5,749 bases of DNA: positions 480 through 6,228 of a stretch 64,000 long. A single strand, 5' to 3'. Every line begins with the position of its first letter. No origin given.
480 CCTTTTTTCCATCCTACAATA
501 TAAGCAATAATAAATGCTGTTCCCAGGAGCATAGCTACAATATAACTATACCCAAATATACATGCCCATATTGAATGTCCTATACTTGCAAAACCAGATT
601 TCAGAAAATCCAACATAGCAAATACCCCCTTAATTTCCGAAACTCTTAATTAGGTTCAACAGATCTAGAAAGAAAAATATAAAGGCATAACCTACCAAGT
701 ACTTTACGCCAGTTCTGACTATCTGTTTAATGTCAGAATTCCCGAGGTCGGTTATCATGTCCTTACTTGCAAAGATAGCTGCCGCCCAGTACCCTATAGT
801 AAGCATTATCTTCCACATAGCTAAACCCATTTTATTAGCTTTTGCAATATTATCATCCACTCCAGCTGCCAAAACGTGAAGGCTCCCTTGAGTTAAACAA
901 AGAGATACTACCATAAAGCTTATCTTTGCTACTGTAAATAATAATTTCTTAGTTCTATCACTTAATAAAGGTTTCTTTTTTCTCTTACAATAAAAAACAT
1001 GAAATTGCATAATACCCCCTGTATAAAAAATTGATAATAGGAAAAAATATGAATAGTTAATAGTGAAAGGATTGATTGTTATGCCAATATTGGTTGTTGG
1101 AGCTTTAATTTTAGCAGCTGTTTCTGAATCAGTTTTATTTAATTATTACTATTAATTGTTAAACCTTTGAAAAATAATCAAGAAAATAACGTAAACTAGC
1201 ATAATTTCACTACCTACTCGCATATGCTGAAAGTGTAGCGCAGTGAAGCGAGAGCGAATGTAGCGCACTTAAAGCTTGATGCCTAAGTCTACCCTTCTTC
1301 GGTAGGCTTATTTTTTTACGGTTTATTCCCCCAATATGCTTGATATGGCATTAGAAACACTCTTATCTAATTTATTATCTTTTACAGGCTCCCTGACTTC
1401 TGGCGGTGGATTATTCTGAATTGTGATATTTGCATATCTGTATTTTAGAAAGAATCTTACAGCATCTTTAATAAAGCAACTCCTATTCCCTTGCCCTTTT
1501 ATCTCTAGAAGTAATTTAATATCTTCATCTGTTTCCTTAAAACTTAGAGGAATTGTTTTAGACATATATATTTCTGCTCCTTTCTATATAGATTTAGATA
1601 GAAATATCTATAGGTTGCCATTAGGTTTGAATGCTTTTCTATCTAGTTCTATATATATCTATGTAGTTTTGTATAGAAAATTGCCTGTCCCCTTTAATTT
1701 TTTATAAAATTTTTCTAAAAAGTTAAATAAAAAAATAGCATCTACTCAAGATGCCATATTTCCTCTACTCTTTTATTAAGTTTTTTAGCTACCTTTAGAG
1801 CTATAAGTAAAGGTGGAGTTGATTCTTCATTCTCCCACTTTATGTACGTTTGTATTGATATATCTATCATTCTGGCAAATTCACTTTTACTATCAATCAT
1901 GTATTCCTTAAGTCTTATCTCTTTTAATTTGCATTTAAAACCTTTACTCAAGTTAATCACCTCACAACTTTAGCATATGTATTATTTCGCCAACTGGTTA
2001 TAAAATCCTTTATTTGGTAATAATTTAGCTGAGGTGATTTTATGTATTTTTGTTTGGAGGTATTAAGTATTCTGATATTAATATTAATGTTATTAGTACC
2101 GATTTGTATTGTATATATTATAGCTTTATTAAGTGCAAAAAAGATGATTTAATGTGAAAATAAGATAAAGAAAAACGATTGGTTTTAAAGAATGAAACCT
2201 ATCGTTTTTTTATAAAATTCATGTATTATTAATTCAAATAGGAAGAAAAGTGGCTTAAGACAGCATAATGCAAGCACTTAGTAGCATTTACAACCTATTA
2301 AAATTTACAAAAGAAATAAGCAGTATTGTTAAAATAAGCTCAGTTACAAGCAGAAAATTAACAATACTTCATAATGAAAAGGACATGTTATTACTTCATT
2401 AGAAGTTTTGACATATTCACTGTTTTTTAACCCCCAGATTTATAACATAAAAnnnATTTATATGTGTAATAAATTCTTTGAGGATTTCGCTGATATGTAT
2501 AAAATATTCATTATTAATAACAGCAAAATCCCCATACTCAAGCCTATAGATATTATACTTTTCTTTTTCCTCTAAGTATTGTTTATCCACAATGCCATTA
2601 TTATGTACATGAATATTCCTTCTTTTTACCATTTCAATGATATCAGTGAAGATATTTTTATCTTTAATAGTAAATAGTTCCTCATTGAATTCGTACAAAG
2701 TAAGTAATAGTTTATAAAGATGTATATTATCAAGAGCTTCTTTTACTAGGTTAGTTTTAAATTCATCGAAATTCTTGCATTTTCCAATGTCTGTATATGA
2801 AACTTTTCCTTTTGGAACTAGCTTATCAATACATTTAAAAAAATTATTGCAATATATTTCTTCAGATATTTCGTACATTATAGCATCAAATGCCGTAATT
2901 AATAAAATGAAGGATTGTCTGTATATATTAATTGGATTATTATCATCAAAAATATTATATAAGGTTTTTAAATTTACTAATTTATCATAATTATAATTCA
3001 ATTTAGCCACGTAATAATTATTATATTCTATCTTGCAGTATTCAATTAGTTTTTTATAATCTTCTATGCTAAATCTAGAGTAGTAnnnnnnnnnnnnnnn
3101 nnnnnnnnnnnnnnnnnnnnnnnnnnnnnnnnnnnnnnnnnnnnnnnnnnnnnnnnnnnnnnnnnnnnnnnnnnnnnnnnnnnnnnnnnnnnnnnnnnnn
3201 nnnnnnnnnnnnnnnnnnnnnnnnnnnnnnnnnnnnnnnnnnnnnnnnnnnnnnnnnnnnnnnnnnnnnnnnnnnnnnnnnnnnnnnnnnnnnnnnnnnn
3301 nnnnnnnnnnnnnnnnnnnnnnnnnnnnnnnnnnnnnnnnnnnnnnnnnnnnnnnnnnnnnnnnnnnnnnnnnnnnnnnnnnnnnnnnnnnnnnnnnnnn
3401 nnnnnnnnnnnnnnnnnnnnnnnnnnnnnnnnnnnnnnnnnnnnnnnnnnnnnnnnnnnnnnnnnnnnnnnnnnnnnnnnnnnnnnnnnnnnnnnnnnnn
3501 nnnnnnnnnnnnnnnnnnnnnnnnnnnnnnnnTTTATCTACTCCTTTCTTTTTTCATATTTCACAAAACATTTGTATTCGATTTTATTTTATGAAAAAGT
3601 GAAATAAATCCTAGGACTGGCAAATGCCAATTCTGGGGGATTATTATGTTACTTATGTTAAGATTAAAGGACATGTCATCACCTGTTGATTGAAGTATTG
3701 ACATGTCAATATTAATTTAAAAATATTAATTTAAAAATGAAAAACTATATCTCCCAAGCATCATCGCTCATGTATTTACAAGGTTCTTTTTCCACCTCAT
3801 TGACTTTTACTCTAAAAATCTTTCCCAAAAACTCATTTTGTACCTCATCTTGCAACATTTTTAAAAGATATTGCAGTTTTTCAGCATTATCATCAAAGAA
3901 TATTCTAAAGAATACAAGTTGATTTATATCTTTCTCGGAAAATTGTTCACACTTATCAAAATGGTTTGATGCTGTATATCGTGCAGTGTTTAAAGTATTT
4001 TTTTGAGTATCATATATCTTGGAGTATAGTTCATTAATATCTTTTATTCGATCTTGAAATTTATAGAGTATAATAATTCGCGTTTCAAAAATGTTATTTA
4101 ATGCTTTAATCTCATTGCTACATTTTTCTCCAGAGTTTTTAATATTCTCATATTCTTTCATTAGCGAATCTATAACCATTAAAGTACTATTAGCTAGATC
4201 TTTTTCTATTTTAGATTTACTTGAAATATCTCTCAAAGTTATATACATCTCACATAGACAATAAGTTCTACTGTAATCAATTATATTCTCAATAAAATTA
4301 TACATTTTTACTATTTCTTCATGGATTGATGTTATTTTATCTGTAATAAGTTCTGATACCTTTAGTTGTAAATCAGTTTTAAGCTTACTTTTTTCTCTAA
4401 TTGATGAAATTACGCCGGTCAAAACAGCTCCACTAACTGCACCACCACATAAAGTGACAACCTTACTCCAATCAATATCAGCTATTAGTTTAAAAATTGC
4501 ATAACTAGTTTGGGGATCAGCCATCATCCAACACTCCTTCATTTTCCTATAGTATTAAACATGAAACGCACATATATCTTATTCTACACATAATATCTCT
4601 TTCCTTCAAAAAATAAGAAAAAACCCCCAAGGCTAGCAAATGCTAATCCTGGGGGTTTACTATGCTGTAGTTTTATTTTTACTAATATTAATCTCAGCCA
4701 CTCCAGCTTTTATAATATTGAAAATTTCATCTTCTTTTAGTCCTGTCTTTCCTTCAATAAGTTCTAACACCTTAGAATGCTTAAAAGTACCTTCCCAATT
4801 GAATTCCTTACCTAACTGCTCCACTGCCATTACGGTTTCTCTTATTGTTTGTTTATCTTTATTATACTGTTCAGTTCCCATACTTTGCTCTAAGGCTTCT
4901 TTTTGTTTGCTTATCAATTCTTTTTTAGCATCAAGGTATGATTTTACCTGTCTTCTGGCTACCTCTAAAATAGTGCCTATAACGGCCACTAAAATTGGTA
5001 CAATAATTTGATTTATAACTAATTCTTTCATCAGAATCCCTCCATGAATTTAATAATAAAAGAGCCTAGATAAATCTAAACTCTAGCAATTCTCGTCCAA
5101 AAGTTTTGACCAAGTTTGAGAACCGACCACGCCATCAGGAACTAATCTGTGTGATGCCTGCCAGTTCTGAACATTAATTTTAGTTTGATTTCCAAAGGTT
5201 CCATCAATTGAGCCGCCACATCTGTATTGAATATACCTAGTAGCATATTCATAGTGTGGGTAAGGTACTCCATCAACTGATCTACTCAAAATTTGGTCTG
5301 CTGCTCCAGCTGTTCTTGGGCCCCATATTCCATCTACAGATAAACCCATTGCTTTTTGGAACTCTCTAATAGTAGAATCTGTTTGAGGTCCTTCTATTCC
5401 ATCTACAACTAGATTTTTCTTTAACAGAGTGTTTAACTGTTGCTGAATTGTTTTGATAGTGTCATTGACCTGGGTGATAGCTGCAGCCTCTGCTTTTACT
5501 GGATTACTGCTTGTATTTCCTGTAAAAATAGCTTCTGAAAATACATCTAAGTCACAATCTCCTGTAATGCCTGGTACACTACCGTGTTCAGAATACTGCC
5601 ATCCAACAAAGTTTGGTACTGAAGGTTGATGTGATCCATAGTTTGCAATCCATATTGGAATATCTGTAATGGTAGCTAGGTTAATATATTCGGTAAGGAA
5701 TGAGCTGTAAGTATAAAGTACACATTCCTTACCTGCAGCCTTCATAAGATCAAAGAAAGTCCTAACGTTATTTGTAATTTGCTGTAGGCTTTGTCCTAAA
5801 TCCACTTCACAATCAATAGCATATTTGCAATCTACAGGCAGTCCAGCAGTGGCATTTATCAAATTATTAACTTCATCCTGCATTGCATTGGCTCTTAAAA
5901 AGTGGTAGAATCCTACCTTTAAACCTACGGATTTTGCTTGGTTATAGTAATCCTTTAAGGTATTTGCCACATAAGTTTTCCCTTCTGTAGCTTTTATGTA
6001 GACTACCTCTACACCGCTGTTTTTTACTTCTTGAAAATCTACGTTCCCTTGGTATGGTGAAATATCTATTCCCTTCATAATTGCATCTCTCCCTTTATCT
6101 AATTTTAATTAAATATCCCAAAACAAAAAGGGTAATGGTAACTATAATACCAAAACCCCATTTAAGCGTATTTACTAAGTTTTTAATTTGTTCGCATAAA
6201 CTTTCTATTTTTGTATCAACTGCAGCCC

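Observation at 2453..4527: Accessory gene pair at the prophage end: HEPN-motif protein plus single-pass membrane protein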

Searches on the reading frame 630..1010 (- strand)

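Call 3: search_protein_families(library=pfam, proteins=[window:630-1010:-], max_evalue=1)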
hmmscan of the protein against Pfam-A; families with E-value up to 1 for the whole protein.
window:630-1010:- (126 aa): 1 family
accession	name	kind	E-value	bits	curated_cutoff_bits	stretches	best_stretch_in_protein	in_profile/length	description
PF04290.18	DctQ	-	0.04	14.3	28.3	1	16-88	57-129/132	Tripartite ATP-independent periplasmic transporters, DctQ component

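Call 5: search_protein_families(library=phrogs, proteins=[window:630-1010:-], max_evalue=1)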
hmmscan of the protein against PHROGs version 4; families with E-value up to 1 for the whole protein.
window:630-1010:- (126 aa): 2 families
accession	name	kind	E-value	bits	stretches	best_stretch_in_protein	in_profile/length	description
phrog_28815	-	unknown function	0.046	14.2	1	67-109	141-182/215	-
phrog_24371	-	unknown function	0.2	11.5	1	44-122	67-145/386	-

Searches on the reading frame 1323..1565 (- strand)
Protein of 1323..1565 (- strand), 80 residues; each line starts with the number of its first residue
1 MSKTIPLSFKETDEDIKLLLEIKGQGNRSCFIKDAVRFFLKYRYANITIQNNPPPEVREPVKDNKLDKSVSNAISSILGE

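Call 3: search_protein_families(library=pfam, proteins=[window:1323-1565:-], max_evalue=1)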
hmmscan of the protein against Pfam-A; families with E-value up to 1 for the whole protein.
window:1323-1565:- (80 aa): 2 families
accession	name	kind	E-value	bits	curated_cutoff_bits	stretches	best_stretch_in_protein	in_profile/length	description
PF23631.1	DUF7143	-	0.075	13.3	27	1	25-75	95-143/160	Domain of unknown function (DUF7143)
PF16762.11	RHH_6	-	0.27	12.3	27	1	10-73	11-71/77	Ribbon-helix-helix domain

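Call 4: search_protein_families(library=padloc, proteins=[window:1323-1565:-], max_evalue=1)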
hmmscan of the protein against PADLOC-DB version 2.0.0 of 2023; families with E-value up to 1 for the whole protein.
window:1323-1565:- (80 aa): 0 families

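Call 5: search_protein_families(library=phrogs, proteins=[window:1323-1565:-], max_evalue=1)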
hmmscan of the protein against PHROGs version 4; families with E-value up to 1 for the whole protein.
window:1323-1565:- (80 aa): 1 family
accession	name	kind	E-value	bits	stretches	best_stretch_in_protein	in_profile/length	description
phrog_18533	-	unknown function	6.1e-08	33.5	1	4-42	3-41/49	-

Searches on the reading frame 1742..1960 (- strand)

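Call 3: search_protein_families(library=pfam, proteins=[window:1742-1960:-], max_evalue=1)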
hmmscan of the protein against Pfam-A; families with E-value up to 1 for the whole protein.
window:1742-1960:- (72 aa): 4 families
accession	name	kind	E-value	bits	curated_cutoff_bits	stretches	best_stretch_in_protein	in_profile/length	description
PF01381.28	HTH_3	-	2.4e-09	37.5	23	1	13-68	2-55/55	Helix-turn-helix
PF12844.13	HTH_19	-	0.0003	21.1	30.2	1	12-62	4-52/64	Helix-turn-helix domain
PF13443.12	HTH_26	-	0.006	17.2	22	1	16-68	5-57/63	Cro/C1-type HTH DNA-binding domain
PF12491.13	ApoB100_C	-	0.14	12.6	27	1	8-39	2-35/57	Apolipoprotein B100 C terminal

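Call 4: search_protein_families(library=padloc, proteins=[window:1742-1960:-], max_evalue=1)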
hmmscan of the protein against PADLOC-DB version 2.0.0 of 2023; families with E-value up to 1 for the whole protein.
window:1742-1960:- (72 aa): 3 families
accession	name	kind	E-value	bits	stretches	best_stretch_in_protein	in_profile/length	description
PDLC03956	RmrA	-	0.00035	17.8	1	11-66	12-66/399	-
PDLC03951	RmrA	-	0.0019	15.2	1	7-64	7-63/400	-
PDLC02926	HTH_VI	-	0.0039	15.4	1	12-68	6-60/92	-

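Call 5: search_protein_families(library=phrogs, proteins=[window:1742-1960:-], max_evalue=1)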
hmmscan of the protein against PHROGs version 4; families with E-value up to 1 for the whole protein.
window:1742-1960:- (72 aa): 11 families
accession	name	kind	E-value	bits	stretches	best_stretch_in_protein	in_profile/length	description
phrog_3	-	transcription regulation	8.7e-07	30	1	6-69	87-146/430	transcriptional repressor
phrog_8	-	transcription regulation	2.5e-06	28.2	1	11-63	80-130/346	transcriptional regulator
phrog_2104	-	unknown function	3.7e-05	24.9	1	11-65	43-97/103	-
phrog_4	-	transcription regulation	0.00033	20.8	1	16-67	140-190/400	transcriptional repressor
phrog_4836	-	transcription regulation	0.00071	20.2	1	24-51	90-117/194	CII-like regulator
phrog_2439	-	transcription regulation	0.0011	18.9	1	12-63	12-61/367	transcriptional regulator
phrog_25914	-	DNA, RNA and nucleotide metabolism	0.015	16.4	1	23-71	39-87/96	HTH DNA binding protein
phrog_25567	-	unknown function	0.039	14.9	1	10-55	54-96/115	-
phrog_147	-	transcription regulation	0.063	14.7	1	7-59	4-55/100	transcriptional regulator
phrog_8898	-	unknown function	0.16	12.7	1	17-50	10-42/70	-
phrog_2328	-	transcription regulation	0.29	11.9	1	24-62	30-68/128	transcriptional repressor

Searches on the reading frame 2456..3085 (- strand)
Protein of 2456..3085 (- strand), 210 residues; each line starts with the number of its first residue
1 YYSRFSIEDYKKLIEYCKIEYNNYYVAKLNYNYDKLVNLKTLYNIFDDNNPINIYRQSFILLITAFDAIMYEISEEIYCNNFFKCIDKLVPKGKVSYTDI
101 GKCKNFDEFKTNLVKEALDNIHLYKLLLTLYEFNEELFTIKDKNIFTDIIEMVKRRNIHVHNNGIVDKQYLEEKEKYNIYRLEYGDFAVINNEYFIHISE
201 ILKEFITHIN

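Call 50: predict_structure(alignment_id=A3)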
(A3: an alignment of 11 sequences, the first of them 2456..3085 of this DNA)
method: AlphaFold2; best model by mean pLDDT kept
length: 210 residues; sequences in the alignment: 11
mean_pLDDT: 85.4   pTM: 0.70
mean pLDDT of the five models: 85.4, 85.4, 85.1, 84.5, 84.0
residues with pLDDT >= 90: 79; 70-90: 115; 50-70: 16; < 50: 0
segments of 3 or more residues with pLDDT < 50: none
pLDDT, mean of each block of 10 residues (from residue 1): 76 89 93 90 78 85 93 92 82 76 88 88 89 89 90 89 80 64 82 91 88
secondary structure, 60 per line:
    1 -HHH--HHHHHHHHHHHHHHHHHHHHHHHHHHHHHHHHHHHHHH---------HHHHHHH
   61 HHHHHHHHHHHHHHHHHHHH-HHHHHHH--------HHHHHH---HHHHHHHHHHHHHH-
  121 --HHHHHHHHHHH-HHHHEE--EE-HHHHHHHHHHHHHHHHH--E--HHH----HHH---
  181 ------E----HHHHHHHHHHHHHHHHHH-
elements in order: H7-44 H54-80 H82-88 H97-102 H106-119 H123-133 H135-138 H146-162 H192-209

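Call 56: fold_search(model_id=the predicted structure, library=pdb)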
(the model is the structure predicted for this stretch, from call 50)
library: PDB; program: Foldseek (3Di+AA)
matches with E <= 10: 7; with E <= 0.001: 0
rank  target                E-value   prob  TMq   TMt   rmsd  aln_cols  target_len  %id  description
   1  1nu9_C                2.6e+00  0.03  0.13  0.10  20.8       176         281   12  Staphylocoagulase-Prethrombin-2 complex (released 2003-10-07)
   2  7eyd_Q9               3.8e+00  0.03  0.15  0.18  17.8       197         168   18  Cryo-EM structure of cyanobacterial phycobilisome from Anabaena sp. PCC 7120 (released 2021-10-06)
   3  9frr_A                4.5e+00  0.09  0.20  0.37   8.0        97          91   11  Caspase recruitment domain (CARD) (released 2025-01-29)
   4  9frr_B                5.3e+00  0.09  0.19  0.33   5.8        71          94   11  Caspase recruitment domain (CARD) (released 2025-01-29)
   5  8uhe_J                5.6e+00  0.02  0.14  0.16  17.7       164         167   20  Structure of the far-red light-absorbing allophycocyanin core expressed during FaRLiP (released 2024-01-03)
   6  6ns6_B                9.6e+00  0.04  0.17  0.06  12.4        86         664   16  Crystal structure of fungal lipoxygenase from Fusarium graminearum. P21 crystal form. (released 2019-03-27)
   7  6nhj_2                9.6e+00  0.01  0.12  0.14  23.0       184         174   10  Atomic structures and deletion mutant reveal different capsid-binding patterns and functional significance of tegument (released 2019-03-06)

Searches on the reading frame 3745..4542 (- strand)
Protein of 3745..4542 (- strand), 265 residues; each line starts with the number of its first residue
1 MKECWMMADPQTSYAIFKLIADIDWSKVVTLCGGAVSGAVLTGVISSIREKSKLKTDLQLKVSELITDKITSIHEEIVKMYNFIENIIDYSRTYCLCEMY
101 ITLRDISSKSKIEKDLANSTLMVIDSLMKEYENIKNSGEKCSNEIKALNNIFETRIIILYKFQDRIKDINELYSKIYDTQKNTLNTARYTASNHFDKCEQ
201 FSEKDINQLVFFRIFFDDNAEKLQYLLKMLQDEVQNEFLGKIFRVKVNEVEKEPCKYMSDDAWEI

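Call 3: search_protein_families(library=pfam, proteins=[window:3745-4542:-], max_evalue=1)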
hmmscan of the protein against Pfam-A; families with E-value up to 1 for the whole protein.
window:3745-4542:- (265 aa): 4 families
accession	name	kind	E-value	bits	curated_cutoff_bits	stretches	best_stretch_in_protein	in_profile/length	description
PF05659.16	RPW8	-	0.049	13.7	30.4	0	117-161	37-81/139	Arabidopsis broad-spectrum mildew resistance protein RPW8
PF10548.14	P22_AR_C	-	0.091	13.3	22.4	1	199-243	5-48/73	P22AR C-terminal domain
PF02338.25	OTU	-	0.11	13.4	23.3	1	108-181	63-109/128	OTU-like cysteine protease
PF03750.18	Csm2_III-A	-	0.17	13.1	24.8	1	57-94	76-112/115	Csm2 Type III-A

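Call 4: search_protein_families(library=padloc, proteins=[window:3745-4542:-], max_evalue=1)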
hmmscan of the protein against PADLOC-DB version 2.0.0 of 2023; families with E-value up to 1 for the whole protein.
window:3745-4542:- (265 aa): 0 families

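Call 5: search_protein_families(library=phrogs, proteins=[window:3745-4542:-], max_evalue=1)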
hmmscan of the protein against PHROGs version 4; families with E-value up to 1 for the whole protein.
window:3745-4542:- (265 aa): 5 families
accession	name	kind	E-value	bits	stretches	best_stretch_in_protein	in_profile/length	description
phrog_33111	-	unknown function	0.027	15.7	1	54-87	25-59/61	-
phrog_9635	-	unknown function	0.064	14.7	1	26-82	8-60/109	-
phrog_167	-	tail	0.16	10.5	1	51-196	818-935/1555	tail length tape measure protein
phrog_468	-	unknown function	0.22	12.8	1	163-222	11-71/113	-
phrog_16704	-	unknown function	0.72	10.9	0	113-164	10-61/105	-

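Call 9: find_homologous_proteins(query=window:3745-4542:-, max_evalue=0.001)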
Query window:3745-4542:- (265 aa): 1 proteins with E <= 0.001 among 448 candidates.
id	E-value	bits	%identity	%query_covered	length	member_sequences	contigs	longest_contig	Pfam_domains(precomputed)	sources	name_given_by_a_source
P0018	3.6e-164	562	100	98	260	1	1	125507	-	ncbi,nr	ncbi:MAG: hypothetical protein Q8936_01620 [Bacillota bacterium]|nr:hypothetical protein [Bacillota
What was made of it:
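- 3745..4527 (-): ORF-B: 260-aa orphan protein with one N-terminal hydrophobic helix. It matches only itself among 5.8 billion proteins (call 9).
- On HEPN-TM two-gene system: ORF-B is an orphan (call 9).
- ORF-B has no homologue anywhere (call 9).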

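Call 35: search_protein_families(library=ncbifam, proteins=[window:3745-4542:-], max_evalue=1)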
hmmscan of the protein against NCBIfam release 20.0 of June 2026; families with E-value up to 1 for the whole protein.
window:3745-4542:- (265 aa): 3 families
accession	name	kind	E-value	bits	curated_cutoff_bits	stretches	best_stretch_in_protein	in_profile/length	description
NF043078.1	MMSYN1_0168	equivalog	0.0011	17.7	800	1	48-192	157-300/649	oligopeptide ABC transporter ATP-binding protein OppF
TIGR04485.1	thiosulf_SoxX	equivalog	0.082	13.6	61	1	159-212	25-74/78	sulfur oxidation c-type cytochrome SoxX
NF033818.0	blaOXA-114_like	exception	0.14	11.2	620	1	185-229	214-258/275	OXA-114 family class D beta-lactamase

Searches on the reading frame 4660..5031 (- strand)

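Call 3: search_protein_families(library=pfam, proteins=[window:4660-5031:-], max_evalue=1)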
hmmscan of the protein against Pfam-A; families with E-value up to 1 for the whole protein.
window:4660-5031:- (123 aa): 3 families
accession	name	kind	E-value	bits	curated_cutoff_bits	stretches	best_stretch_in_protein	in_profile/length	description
PF09682.15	Phage_holin_6_1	-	0.0034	18.2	24.9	1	6-95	1-75/101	Bacteriophage holin of superfamily 6 (Holin_LLH)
PF17031.10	DUF5101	-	0.11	13.1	27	1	44-119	11-80/99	Domain of unknown function (DUF5101)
PF10766.14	AcrZ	-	0.92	9.6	26.2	0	1-18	5-22/48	Multidrug efflux pump-associated protein AcrZ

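Call 4: search_protein_families(library=padloc, proteins=[window:4660-5031:-], max_evalue=1)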
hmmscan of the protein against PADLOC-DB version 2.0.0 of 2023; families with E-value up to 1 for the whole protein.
window:4660-5031:- (123 aa): 0 families

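Call 5: search_protein_families(library=phrogs, proteins=[window:4660-5031:-], max_evalue=1)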
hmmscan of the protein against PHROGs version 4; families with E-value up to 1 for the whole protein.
window:4660-5031:- (123 aa): 2 families
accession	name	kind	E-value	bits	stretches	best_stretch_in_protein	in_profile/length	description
phrog_608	-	lysis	2.9e-05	25.3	1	6-120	4-109/111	holin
phrog_14669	-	unknown function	0.0066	17.3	1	1-105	1-98/128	-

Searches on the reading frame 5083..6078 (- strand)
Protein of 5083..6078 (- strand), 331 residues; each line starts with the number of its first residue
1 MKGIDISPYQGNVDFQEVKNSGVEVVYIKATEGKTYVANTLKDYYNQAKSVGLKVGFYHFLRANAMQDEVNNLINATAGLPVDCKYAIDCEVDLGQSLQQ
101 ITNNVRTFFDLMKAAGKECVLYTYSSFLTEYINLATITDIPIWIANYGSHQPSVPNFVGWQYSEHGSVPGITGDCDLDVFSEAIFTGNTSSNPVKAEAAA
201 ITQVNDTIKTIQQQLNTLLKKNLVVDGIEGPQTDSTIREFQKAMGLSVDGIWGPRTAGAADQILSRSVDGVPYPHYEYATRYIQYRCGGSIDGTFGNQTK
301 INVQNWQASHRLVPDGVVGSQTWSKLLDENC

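Call 3: search_protein_families(library=pfam, proteins=[window:5083-6078:-], max_evalue=1)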
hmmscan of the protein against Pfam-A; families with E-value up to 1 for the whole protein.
window:5083-6078:- (331 aa): 4 families
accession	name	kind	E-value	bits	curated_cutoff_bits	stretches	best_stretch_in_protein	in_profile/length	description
PF01183.26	Glyco_hydro_25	-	1.5e-46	159.4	27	1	4-171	1-180/180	Glycosyl hydrolases family 25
PF01471.23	PG_binding_1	-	1.2e-26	93.1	23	2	206-257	3-54/57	Putative peptidoglycan binding domain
PF09374.15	PG_binding_3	-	5.1e-05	23.8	24.6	1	237-261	3-32/76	Predicted Peptidoglycan domain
PF21804.3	Transposase_29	-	0.2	10.3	27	1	2-77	444-522/562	Transposase protein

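Call 5: search_protein_families(library=phrogs, proteins=[window:5083-6078:-], max_evalue=1)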
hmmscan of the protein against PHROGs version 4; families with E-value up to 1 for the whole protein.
window:5083-6078:- (331 aa): 21 families
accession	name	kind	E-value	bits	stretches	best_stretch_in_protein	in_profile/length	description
phrog_6219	-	lysis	1.2e-58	200.1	1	1-328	2-309/326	endolysin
phrog_291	-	lysis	1e-50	174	1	1-241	113-337/509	endolysin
phrog_6745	-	lysis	2.4e-38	133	1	1-161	4-170/396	endolysin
phrog_2649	-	lysis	7.2e-25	89.3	2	194-268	171-243/261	endolysin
phrog_1493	-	lysis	1.6e-17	64.8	2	206-261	248-306/394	endolysin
phrog_1224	-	head and packaging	2e-15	58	2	206-261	11-65/438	endolysin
phrog_3084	-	lysis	4e-15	56.8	1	3-207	161-386/468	endolysin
phrog_35916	-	unknown function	2.8e-13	50.7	1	4-169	7-196/488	-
phrog_16428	-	lysis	8.9e-12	45.4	2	205-259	460-517/520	endolysin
phrog_1512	-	lysis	2.8e-11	45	2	198-259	180-241/314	endolysin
phrog_17214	-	lysis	6e-08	33.7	2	201-265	247-317/322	endolysin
phrog_880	-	lysis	1.1e-07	32.6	2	280-326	385-431/435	endolysin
phrog_6707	-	lysis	2.6e-07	30.8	1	205-259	185-241/311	endolysin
phrog_23452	-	unknown function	6.8e-07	30.5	1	197-251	53-112/135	-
phrog_23704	-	unknown function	1.6e-06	29.5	1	97-183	31-119/134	-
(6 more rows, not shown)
